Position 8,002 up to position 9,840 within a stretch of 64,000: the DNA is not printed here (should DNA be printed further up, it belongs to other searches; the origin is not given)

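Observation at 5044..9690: TetR-family regulator fused in-frame to HemD inside the heme operon, with a perfect 16-bp palindrome at the operon's 5' end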

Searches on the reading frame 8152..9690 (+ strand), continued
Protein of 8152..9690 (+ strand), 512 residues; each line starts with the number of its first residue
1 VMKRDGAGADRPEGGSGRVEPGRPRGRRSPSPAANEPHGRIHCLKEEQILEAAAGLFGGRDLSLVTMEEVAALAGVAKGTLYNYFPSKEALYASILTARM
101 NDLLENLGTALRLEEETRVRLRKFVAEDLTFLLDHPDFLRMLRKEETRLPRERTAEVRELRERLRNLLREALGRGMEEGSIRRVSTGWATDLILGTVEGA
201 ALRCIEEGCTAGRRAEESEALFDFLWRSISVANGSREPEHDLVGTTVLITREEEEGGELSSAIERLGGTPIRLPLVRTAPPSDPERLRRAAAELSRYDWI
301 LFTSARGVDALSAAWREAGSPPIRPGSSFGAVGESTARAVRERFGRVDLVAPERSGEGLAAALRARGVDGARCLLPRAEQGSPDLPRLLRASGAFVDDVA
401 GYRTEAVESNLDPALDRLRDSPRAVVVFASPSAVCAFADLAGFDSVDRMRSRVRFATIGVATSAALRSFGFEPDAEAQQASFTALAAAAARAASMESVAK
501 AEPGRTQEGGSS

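Call 26: find_encoding_contigs(protein=P0012, flank=10000, max_places=2)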
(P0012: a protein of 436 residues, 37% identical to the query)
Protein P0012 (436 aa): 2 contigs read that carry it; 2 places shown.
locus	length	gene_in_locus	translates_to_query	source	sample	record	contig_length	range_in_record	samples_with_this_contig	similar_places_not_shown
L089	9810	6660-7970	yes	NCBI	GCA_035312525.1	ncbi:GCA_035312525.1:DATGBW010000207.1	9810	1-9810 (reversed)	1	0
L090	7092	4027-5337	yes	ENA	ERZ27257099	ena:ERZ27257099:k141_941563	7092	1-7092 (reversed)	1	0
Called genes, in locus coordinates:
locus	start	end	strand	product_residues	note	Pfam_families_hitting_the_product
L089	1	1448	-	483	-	?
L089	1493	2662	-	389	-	PF04932:Wzy_C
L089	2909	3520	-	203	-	PF06271:RDD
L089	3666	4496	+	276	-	PF01578:Cytochrom_C_asm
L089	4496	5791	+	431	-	PF05201:GlutR_N, PF01488:Shikimate_DH, PF00745:GlutR_dimer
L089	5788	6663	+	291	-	PF01379:Porphobil_deam, PF03900:Porphobil_deamC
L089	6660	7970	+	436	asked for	PF00440:TetR_N, PF02602:HEM4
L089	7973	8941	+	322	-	PF00490:ALAD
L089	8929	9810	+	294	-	PF00202:Aminotran_3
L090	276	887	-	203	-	PF06271:RDD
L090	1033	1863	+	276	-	PF01578:Cytochrom_C_asm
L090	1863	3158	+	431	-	PF05201:GlutR_N, PF01488:Shikimate_DH, PF00745:GlutR_dimer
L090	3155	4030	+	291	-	PF01379:Porphobil_deam, PF03900:Porphobil_deamC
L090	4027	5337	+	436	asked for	PF00440:TetR_N, PF02602:HEM4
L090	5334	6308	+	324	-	PF00490:ALAD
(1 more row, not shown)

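Call 31: find_homologous_proteins(query=A2, max_evalue=1e-30)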
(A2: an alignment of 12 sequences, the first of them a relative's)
Query A2 (12 sequences) (511 aa, profile of the alignment): 36 proteins with E <= 1e-30 among 8000 candidates.
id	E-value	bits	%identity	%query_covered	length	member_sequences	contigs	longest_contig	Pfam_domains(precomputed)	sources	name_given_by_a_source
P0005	9.0e-212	722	49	91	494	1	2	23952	PF00440.30,PF17932.7,PF02602.21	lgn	-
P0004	2.0e-209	714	48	92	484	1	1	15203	PF00440.30,PF17932.7,PF02602.21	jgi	jgi:uroporphyrinogen III methyltransferase/synthase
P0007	8.1e-209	712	46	90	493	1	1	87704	PF00440.30,PF02602.21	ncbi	-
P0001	6.5e-206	703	100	100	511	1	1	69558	PF00440.30,PF17932.7,PF02602.21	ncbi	-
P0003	3.7e-205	700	53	87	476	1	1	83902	PF00440.30,PF17932.7,PF17938.7,PF21351.3,PF02602.21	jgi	jgi:uroporphyrinogen-III synthase/AcrR family transcriptional regulator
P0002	1.1e-200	685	61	91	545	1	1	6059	PF00440.30,PF17932.7,PF02602.21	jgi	jgi:uroporphyrinogen-III synthase/AcrR family transcriptional regulator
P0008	8.2e-199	679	49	87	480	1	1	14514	PF00440.30,PF17932.7,PF02602.21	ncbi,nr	ncbi:MAG: TetR family transcriptional regulator [Candidatus Eisenbacteria bacterium]|nr:TetR family 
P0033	5.1e-194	663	44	92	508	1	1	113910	PF00440.30,PF17932.7,PF02602.21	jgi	jgi:uroporphyrinogen-III synthase/AcrR family transcriptional regulator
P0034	2.5e-184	632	51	87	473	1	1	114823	PF00440.30,PF17932.7,PF02602.21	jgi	jgi:uroporphyrinogen-III synthase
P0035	4.6e-183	627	50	87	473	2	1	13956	PF00440.30,PF17932.7,PF21351.3,PF02602.21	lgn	-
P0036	5.5e-178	611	46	87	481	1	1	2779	PF00440.30,PF17932.7,PF02602.21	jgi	jgi:uroporphyrinogen-III synthase/AcrR family transcriptional regulator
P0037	4.3e-96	340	32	90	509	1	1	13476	PF00440.30,PF02602.21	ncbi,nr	ncbi:MAG: TetR family transcriptional regulator [Candidatus Eisenbacteria bacterium]|nr:TetR family 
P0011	3.1e-79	285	58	38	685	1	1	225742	PF17932.7,PF02602.21,PF03900.21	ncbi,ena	-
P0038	5.4e-50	188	37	49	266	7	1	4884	PF02602.21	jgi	jgi:uroporphyrinogen-III synthase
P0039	6.0e-47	178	37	45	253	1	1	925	PF02602.21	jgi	-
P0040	1.5e-45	174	42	50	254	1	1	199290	PF02602.21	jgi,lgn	jgi:uroporphyrinogen III methyltransferase/synthase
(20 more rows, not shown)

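Call 33: find_encoding_contigs(protein=P0037, flank=10000, max_places=2)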
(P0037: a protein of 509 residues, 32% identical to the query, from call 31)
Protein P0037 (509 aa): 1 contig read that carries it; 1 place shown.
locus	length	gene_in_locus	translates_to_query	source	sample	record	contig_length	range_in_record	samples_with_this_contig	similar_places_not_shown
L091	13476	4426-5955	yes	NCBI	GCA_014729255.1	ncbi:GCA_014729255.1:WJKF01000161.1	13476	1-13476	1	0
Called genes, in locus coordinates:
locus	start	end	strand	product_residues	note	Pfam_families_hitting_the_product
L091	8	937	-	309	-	PF00005:ABC_tran, PF13304:AAA_21, PF13732:DrrA1-3_C (weak)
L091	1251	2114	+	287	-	PF01578:Cytochrom_C_asm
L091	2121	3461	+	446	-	PF05201:GlutR_N, PF01488:Shikimate_DH, PF13241:NAD_binding_7 (faint), PF03807:F420_oxidored (weak), PF00745:GlutR_dimer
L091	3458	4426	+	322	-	PF01379:Porphobil_deam, PF03900:Porphobil_deamC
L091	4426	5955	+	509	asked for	PF00440:TetR_N, PF02602:HEM4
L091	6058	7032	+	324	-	PF00490:ALAD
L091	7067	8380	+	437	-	PF00202:Aminotran_3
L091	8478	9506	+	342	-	PF01208:URO-D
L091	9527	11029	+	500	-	PF04055:Radical_SAM, PF06969:HemN_C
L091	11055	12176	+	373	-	PF00762:Ferrochelatase, PF01903:CbiX (faint), PF00762:Ferrochelatase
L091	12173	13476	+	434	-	PF01266:DAO (weak), PF01593:Amino_oxidase, PF13450:NAD_binding_8, PF13454:NAD_binding_9 (faint)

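Call 34: find_encoding_contigs(protein=P0033, flank=10000, max_places=2)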
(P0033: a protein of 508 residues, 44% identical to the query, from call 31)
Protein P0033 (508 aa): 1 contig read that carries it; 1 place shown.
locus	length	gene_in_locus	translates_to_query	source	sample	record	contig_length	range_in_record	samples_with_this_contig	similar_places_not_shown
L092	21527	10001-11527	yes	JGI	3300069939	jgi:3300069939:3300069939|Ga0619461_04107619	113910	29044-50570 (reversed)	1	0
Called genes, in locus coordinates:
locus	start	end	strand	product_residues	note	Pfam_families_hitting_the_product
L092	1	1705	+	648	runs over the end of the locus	-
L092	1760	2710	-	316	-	PF00106:adh_short, PF01370:Epimerase, PF08659:KR, PF13460:NAD_binding_10 (weak), PF13561:adh_short_C2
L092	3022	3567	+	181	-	PF04542:Sigma70_r2, PF08281:Sigma70_r4_2, PF04545:Sigma70_r4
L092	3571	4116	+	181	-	-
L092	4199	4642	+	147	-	PF03544:TonB_C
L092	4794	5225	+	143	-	PF03544:TonB_C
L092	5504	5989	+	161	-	PF05163:DinB, PF12867:DinB_2 (weak)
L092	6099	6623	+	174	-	PF12867:DinB_2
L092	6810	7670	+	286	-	PF01578:Cytochrom_C_asm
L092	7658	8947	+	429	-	PF05201:GlutR_N, PF01488:Shikimate_DH, PF00745:GlutR_dimer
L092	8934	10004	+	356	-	PF01379:Porphobil_deam, PF03900:Porphobil_deamC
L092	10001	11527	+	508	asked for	PF00440:TetR_N, PF17932:TetR_C_24 (weak), PF02602:HEM4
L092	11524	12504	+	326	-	PF00490:ALAD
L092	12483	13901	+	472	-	PF00202:Aminotran_3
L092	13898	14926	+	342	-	PF01208:URO-D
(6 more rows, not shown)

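Call 35: find_encoding_contigs(protein=P0034, flank=10000, max_places=2)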
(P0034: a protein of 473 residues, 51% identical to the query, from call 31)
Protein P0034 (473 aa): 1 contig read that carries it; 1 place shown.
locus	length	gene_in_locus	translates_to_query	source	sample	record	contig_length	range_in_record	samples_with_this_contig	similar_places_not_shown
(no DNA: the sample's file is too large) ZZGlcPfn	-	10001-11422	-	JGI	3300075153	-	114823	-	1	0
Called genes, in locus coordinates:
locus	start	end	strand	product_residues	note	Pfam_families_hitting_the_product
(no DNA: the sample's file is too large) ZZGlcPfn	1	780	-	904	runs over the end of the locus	PF17900:Peptidase_M1_N, PF01433:Peptidase_M1, PF13646:HEAT_2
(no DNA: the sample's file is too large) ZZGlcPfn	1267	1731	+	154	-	PF00578:AhpC-TSA, PF08534:Redoxin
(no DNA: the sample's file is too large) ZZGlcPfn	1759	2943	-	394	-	PF06267:DUF1028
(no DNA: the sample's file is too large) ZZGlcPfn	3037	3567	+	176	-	PF00132:Hexapep (weak), PF25087:GMPPB_C (faint), PF25084:LbH_EIF2B (weak)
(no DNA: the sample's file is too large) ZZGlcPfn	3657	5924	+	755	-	PF00330:Aconitase, PF00694:Aconitase_C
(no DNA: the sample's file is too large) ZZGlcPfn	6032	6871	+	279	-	PF00142:Fer4_NifH (weak), PF01656:CbiA, PF06564:CBP_BcsQ (faint), PF09140:MipZ, PF10609:ParA, PF13614:AAA_31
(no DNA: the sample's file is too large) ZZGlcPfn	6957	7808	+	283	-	PF01578:Cytochrom_C_asm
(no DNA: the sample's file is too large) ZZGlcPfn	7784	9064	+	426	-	PF05201:GlutR_N, PF01488:Shikimate_DH, PF16912:Glu_dehyd_C (weak), PF00745:GlutR_dimer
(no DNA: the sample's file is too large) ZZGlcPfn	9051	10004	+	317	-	PF01379:Porphobil_deam, PF03900:Porphobil_deamC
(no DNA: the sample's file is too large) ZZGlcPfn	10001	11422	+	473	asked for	PF00440:TetR_N, PF17932:TetR_C_24 (weak), PF02602:HEM4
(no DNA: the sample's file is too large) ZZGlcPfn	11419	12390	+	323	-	PF00490:ALAD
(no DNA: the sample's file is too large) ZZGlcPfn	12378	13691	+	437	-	PF00202:Aminotran_3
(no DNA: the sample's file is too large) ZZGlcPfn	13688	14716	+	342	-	PF01208:URO-D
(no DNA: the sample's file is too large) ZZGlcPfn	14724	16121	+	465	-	PF04055:Radical_SAM, PF06969:HemN_C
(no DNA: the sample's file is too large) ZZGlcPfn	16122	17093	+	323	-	PF00762:Ferrochelatase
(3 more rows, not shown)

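Call 37: list_cluster_members(proteins=[P0001, P0007, P0009, P0012, P0037, P0011])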
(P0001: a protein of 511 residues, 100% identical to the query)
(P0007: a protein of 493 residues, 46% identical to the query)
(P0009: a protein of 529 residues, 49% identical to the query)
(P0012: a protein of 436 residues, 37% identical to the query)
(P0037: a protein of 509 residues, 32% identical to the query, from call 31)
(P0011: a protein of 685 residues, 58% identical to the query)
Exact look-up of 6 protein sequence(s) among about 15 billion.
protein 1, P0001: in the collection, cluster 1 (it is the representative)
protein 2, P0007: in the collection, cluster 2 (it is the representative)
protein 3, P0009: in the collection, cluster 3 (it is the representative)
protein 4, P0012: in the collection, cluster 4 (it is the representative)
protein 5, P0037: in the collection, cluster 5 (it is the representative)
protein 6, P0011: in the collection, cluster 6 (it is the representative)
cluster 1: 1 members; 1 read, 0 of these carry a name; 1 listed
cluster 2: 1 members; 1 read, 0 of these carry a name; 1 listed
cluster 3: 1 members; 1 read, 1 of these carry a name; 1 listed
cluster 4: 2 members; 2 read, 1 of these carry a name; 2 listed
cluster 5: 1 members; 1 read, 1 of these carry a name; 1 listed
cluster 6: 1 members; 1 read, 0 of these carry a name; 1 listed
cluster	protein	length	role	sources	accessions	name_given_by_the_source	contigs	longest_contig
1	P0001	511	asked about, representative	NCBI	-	-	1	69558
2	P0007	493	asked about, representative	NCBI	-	-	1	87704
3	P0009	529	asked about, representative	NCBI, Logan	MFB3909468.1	MAG: uroporphyrinogen-III synthase [Candidatus Eisenbacteria bacterium]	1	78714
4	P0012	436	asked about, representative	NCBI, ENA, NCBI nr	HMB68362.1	MAG TPA: uroporphyrinogen-III synthase [bacterium] | uroporphyrinogen-III synthase [bacterium]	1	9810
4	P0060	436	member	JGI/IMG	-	-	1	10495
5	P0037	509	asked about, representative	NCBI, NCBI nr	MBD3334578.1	MAG: TetR family transcriptional regulator [Candidatus Eisenbacteria bacterium] | TetR family transcriptional regulator [Candidatus Eisenbacteria bacterium]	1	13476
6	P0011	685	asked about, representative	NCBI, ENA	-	-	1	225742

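Call 45: find_encoding_contigs(protein=P0040, flank=10000, max_places=2)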
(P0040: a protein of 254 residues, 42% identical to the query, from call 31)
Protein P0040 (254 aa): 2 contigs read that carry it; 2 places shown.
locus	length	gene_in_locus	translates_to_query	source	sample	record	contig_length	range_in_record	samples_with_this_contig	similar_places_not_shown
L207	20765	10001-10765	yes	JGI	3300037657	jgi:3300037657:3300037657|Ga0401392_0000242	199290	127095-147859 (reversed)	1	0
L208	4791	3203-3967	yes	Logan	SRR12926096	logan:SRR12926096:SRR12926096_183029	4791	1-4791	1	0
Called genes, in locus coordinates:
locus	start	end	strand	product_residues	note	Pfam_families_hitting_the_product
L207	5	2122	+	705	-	-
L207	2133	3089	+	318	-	PF12974:Phosphonate-bd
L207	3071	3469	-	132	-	-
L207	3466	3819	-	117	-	PF02021:UPF0102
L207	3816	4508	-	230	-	PF01351:RNase_HII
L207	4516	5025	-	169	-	PF01245:Ribosomal_L19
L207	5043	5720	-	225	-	PF01746:tRNA_m1G_MT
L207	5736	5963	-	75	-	PF07650:KH_2 (weak), PF13083:KH_KhpA-B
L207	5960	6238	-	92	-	PF00886:Ribosomal_S16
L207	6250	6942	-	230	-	PF00834:Ribul_P_3_epim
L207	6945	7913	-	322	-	PF03793:PASTA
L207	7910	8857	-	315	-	PF00551:Formyl_trans_N, PF02911:Formyl_trans_C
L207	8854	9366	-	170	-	PF01327:Pep_deformylase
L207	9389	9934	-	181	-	PF00359:PTS_EIIA_2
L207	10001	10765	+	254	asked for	PF02602:HEM4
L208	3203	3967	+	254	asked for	PF02602:HEM4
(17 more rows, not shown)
